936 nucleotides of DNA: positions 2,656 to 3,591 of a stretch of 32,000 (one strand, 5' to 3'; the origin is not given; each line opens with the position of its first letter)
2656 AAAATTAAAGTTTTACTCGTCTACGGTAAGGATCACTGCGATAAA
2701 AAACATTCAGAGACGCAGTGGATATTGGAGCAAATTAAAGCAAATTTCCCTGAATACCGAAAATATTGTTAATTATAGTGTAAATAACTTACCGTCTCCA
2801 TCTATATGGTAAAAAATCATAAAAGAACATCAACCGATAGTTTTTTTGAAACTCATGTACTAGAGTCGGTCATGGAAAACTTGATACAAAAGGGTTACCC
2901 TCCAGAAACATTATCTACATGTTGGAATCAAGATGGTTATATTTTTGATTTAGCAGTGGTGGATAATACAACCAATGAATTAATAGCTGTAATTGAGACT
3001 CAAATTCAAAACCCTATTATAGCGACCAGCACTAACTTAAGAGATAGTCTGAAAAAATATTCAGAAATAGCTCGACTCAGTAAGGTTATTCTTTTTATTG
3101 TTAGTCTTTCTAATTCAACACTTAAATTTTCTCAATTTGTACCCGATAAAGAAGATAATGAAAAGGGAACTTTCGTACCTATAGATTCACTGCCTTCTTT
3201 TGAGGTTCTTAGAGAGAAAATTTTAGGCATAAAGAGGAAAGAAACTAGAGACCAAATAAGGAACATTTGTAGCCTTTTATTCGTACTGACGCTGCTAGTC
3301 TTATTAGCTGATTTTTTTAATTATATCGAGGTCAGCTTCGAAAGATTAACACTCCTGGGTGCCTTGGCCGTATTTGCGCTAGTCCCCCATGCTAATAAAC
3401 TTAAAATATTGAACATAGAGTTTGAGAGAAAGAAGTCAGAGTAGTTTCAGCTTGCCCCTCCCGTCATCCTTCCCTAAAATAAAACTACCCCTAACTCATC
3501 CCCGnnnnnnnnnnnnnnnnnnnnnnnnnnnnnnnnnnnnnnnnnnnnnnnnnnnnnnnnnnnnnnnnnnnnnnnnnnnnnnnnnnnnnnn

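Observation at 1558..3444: Low-GC three-gene cassette: HTH-Panacea antitoxin, overlapping toxin-like ORF and membrane-tethered nuclease-fold protein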

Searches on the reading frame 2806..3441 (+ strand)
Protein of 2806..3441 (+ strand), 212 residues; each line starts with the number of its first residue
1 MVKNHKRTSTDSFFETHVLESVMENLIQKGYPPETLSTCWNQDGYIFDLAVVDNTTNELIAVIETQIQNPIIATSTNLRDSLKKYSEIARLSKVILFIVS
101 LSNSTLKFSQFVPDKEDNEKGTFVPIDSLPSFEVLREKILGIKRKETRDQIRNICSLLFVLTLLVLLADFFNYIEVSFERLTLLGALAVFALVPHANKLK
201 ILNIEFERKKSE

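Call 4: search_protein_families(library=pfam, proteins=[window:2806-3441:+], max_evalue=1)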
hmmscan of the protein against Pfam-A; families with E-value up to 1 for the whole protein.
window:2806-3441:+ (212 aa): 3 families
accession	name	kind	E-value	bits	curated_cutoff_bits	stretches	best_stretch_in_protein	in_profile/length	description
PF03698.18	UPF0180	-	0.033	14.8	25.4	1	19-74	9-62/77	Uncharacterised protein family (UPF0180)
PF14780.11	NEPRO_N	-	0.046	13.8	24.9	1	69-174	50-155/185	Nucleolus and neural progenitor protein, N-terminal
PF18741.7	MTES_1575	-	0.1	13.1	38.2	1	20-65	3-44/96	REase_MTES_1575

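Call 5: search_protein_families(library=padloc, proteins=[window:2806-3441:+], max_evalue=1)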
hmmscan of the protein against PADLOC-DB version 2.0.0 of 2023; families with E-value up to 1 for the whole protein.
window:2806-3441:+ (212 aa): 1 family
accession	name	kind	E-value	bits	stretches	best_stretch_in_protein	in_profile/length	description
PDLC01049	Cas11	-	0.016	13.8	1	38-118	33-102/123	core gene (cas11)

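Call 6: search_protein_families(library=ncbifam, proteins=[window:2806-3441:+], max_evalue=1)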
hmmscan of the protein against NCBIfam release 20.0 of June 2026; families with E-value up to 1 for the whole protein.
window:2806-3441:+ (212 aa): 1 family
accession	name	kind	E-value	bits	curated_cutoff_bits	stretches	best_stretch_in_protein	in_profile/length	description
TIGR01218.1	Gpos_tandem_5TM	subfamily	0.015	15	35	1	138-188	55-103/208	tandem five-TM protein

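Call 8: find_homologous_proteins(query=window:2806-3441:+, max_evalue=0.001)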
Query window:2806-3441:+ (212 aa): 1 proteins with E <= 0.001 among 438 candidates.
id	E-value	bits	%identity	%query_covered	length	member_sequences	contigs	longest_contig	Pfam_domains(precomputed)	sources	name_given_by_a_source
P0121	1.1e-130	451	100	100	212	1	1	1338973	-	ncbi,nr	ncbi:hypothetical protein IPG41_00675 [Candidatus Peregrinibacteria bacterium]|nr:MAG: hypothetical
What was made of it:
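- Tried and rejected: The word-indexed search suggested this (call 8).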

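Call 24: search_protein_representatives(protein=window:2806-3441:+)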
Query: 212 residues. Proteins with E-value up to 0.001 (for the whole library): 184; up to 1e-10: 30; up to 1e-30: 5. The best 150 are listed.
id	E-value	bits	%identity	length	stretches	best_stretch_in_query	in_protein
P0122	8.5e-53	195.4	44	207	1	7-210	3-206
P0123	4.6e-39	150.6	41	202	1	17-212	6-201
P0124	1.0e-38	149.5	38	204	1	17-209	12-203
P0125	6.5e-36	140.4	39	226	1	18-210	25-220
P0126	3.5e-31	124.9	35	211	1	20-210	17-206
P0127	4.0e-28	115.0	38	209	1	18-210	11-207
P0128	2.1e-27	112.6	33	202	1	15-208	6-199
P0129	8.7e-26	107.3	33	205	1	20-208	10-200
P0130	1.3e-24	103.5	34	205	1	20-210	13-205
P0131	2.8e-18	82.8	35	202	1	16-208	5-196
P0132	6.1e-16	75.2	33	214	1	15-211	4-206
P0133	1.2e-15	74.3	32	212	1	16-211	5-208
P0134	3.3e-15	72.8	31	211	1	19-211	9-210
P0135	4.5e-15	72.4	34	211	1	21-211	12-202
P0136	1.2e-14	71.0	35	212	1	21-208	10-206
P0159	2.1e-10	57.1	32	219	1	23-209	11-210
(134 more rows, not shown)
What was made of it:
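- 2806..3444 (+): Gene 3: membrane-anchored HsdR_N-like PD-(D/E)xK-fold protein (212 aa). It is a passenger of the island, not a conserved part of the TA module. 184 relatives at E<=1e-3, mostly ~205-225 aa (call 24).
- Tried and rejected: Exhaustive HMMER overturned it with 184 relatives (call 24).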

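Call 29: find_homologous_proteins(query=A2, max_evalue=0.001)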
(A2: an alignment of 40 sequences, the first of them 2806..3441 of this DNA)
Query A2 (40 sequences) (212 aa, profile of the alignment): 21 proteins with E <= 0.001 among 7304 candidates.
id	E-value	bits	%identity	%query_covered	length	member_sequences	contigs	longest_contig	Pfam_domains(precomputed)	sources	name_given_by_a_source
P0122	5.7e-62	227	44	96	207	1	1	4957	-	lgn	-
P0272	2.2e-61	225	29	92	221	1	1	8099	-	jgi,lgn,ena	-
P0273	6.2e-61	224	30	86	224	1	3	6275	-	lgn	-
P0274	2.3e-60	222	25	92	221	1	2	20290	PF04313.21,PF13588.13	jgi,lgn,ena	jgi:hypothetical protein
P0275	7.1e-58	214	27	86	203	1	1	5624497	-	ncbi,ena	-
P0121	1.1e-57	213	100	100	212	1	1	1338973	-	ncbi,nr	ncbi:hypothetical protein IPG41_00675 [Candidatus Peregrinibacteria bacterium]|nr:MAG: hypothetical 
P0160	2.6e-57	212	26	90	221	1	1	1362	-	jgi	jgi:hypothetical protein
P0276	8.4e-57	210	26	92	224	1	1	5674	PF04313.21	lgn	-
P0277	1.8e-56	209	27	93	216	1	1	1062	-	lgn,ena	-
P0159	2.0e-56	209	28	88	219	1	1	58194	-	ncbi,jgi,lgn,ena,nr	ncbi:MAG: hypothetical protein FWE42_00165 [Defluviitaleaceae bacterium]|nr:hypothetical protein [De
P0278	1.3e-55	206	23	92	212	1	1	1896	PF13588.13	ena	-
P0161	3.1e-55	205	28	91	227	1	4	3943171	PF13588.13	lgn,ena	-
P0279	5.6e-54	201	25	88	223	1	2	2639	-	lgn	-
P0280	1.7e-51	193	30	88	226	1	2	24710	-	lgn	-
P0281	1.4e-50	190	26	88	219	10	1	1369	PF15650.14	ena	-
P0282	2.0e-49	186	28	92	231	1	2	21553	PF13588.13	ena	-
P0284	6.0e-44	168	29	92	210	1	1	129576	PF13588.13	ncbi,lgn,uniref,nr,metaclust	ncbi:type I restriction enzyme HsdR N-terminal domain-containing protein [Microbulbifer yueqingensis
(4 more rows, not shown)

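Call 30: find_encoding_contigs(protein=P0122, flank=5000, max_places=2)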
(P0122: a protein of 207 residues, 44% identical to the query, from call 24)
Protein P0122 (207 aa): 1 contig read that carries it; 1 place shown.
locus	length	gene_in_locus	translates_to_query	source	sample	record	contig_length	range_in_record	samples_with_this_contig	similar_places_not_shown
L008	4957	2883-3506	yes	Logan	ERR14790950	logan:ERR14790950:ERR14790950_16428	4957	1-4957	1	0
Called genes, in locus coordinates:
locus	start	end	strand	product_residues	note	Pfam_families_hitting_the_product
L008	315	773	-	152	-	PF02001:DUF134, PF17253:DUF5320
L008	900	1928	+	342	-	PF13581:HATPase_c_2 (faint), PF02518:HATPase_c (weak), PF14213:DUF4325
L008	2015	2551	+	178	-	-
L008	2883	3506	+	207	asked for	-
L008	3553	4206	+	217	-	-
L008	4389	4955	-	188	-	?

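Call 31: find_encoding_contigs(protein=P0275, flank=5000, max_places=2)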
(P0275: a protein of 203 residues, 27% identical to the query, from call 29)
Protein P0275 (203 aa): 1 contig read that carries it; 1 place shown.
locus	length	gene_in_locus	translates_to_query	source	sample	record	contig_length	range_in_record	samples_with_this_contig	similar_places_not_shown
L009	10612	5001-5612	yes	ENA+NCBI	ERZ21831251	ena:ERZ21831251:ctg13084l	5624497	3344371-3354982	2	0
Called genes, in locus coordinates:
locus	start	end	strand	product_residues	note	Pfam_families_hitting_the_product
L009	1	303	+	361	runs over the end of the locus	-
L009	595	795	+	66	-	PF09957:VapB_antitoxin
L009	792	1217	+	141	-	PF01850:PIN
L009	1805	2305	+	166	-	-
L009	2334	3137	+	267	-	PF00520:Ion_trans, PF07885:Ion_trans_2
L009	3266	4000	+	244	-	PF11185:DUF2971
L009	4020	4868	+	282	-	-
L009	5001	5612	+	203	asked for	-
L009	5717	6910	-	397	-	PF00872:Transposase_mut, PF10551:MULE (weak)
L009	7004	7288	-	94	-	PF00665:rve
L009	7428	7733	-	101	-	-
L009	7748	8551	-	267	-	PF13401:AAA_22, PF09848:SLFN-g3_helicase (weak)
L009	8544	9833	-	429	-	PF00665:rve, PF13683:rve_3, PF09299:Mu-transpos_C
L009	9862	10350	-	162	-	-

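Call 32: find_encoding_contigs(protein=P0284, flank=5000, max_places=2)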
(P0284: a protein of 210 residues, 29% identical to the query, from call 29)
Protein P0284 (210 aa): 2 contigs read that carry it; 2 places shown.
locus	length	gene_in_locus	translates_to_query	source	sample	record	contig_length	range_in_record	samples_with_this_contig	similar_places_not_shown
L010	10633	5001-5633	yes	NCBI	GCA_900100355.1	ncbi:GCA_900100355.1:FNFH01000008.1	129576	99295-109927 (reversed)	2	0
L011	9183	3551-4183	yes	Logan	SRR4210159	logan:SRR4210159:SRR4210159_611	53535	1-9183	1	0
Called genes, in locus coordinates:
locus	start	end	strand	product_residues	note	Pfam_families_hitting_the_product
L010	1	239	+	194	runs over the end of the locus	PF00903:Glyoxalase, PF13669:Glyoxalase_4 (weak)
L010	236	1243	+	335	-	PF18288:FAA_hydro_N_2, PF01557:FAA_hydrolase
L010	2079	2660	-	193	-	PF18306:LDcluster4, PF03641:Lysine_decarbox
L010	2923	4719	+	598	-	PF05960:DUF885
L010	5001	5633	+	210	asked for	PF13588:HSDR_N_2 (weak)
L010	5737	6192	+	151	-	-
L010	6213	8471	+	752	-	PF13166:AAA_13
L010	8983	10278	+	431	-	PF03572:Peptidase_S41 (weak)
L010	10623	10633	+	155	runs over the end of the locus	-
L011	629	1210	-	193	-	PF18306:LDcluster4, PF03641:Lysine_decarbox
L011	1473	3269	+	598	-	PF05960:DUF885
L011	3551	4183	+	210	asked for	PF13588:HSDR_N_2 (weak)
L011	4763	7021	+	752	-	PF13166:AAA_13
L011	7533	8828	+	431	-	PF03572:Peptidase_S41 (weak)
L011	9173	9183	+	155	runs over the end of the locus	-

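Call 33: find_encoding_contigs(protein=P0159, flank=5000, max_places=2)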
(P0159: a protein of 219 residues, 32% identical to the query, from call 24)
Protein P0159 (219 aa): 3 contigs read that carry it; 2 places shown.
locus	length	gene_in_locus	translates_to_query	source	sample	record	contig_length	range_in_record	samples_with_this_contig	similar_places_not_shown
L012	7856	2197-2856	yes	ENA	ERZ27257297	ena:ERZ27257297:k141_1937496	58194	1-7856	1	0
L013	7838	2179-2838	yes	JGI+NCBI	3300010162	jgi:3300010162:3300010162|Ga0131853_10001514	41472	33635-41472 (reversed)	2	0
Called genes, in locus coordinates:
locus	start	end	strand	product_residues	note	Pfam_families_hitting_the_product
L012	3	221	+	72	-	?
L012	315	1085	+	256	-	PF00318:Ribosomal_S2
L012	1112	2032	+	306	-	PF00889:EF_TS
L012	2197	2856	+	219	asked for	-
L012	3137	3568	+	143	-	PF00583:Acetyltransf_1, PF13673:Acetyltransf_10 (weak), PF13508:Acetyltransf_7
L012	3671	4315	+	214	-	PF13489:Methyltransf_23, PF13847:Methyltransf_31, PF08241:Methyltransf_11, PF08242:Methyltransf_12, PF13649:Methyltransf_25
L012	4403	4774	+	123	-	-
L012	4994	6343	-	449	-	PF03952:Enolase_N, PF00113:Enolase_C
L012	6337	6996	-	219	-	-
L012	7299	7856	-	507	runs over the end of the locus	PF01676:Metalloenzyme, PF06415:iPGM_N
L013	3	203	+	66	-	?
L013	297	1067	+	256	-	PF00318:Ribosomal_S2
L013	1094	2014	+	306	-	PF00889:EF_TS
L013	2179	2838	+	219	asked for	-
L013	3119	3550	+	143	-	PF00583:Acetyltransf_1, PF13673:Acetyltransf_10 (weak), PF13508:Acetyltransf_7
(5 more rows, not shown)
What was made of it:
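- On Tripartite TA / abortive-infection module (genes 1-3): Gene 3 relatives lie elsewhere (calls 30-33).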

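Call 36: search_protein_families(library=pfam, alignment_id=A2, max_evalue=0.1)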
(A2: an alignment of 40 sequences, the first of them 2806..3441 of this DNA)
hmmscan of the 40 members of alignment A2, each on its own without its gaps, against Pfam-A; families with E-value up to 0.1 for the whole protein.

A. member 1, window:2806-3441:+ (212 aa): 2 families
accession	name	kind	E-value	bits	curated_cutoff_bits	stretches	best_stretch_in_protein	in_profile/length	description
PF03698.18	UPF0180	-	0.033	14.8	25.4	1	19-74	9-62/77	Uncharacterised protein family (UPF0180)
PF14780.11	NEPRO_N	-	0.046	13.8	24.9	1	69-174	50-155/185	Nucleolus and neural progenitor protein, N-terminal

B. families by the number of members that match (of 40 scanned): 35 families (the first 25 are shown)
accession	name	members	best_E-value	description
PF13588.12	HSDR_N_2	13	2.9e-07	Type I restriction enzyme R protein N terminus (HSDR_N)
PF08011.17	PDDEXK_9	10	0.0009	PD-(D/E)XK nuclease superfamily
PF04313.20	HSDR_N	4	0.00017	Type I restriction enzyme R protein N terminus (HSDR_N)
PF03698.18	UPF0180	2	0.014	Uncharacterised protein family (UPF0180)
PF12650.12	DUF3784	2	0.015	Domain of unknown function (DUF3784)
PF00122.25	E1-E2_ATPase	2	0.019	E1-E2 ATPase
PF20990.2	DUF2207_C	2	0.021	Predicted membrane protein (DUF2207) C-terminal domain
PF20967.2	MASE7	1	0.0015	MASE7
PF14897.12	EpsG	1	0.002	EpsG family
PF12420.13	DUF3671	1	0.0056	Fam-L, Fam-M like protein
PF07331.16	TctB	1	0.008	Tripartite tricarboxylate transporter TctB family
PF14093.11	DUF4271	1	0.016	Domain of unknown function (DUF4271)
PF16723.11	DUF5065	1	0.017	Domain of unknown function (DUF5065)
PF15650.12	Tox-REase-9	1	0.023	Restriction endonuclease fold toxin 9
PF06387.16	Calcyon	1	0.024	D1 dopamine receptor-interacting protein (calcyon)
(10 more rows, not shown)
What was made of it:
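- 2806..3444 (+): Of 40 relatives, 13 hit PF13588, 10 hit PDDEXK_9 and 4 hit PF04313 (call 36).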

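Call 41: predict_structure(alignment_id=A3)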
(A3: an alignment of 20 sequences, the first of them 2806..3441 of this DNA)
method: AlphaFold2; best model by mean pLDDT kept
length: 212 residues; sequences in the alignment: 20
mean_pLDDT: 81.9   pTM: 0.70
mean pLDDT of the five models: 81.9, 80.5, 80.5, 77.7, 77.4
residues with pLDDT >= 90: 67; 70-90: 108; 50-70: 32; < 50: 5
segments of 3 or more residues with pLDDT < 50: 1-3
pLDDT, mean of each block of 10 residues (from residue 1): 61 88 95 94 87 92 81 59 71 85 89 77 89 91 82 88 89 81 83 78 66 44
secondary structure, 60 per line:
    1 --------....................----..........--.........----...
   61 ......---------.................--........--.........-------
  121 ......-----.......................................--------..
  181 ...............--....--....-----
elements in order: H9-28 E36-42 E45-53 E58-66 H76-92 E95-102 E105-113 E121-126 H132-170 H179-195 E198-201 E204-207
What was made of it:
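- On HsdR_N / PD-(D/E)xK nuclease fold (gene 3): Secondary structure of the AF2 model (call 41).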
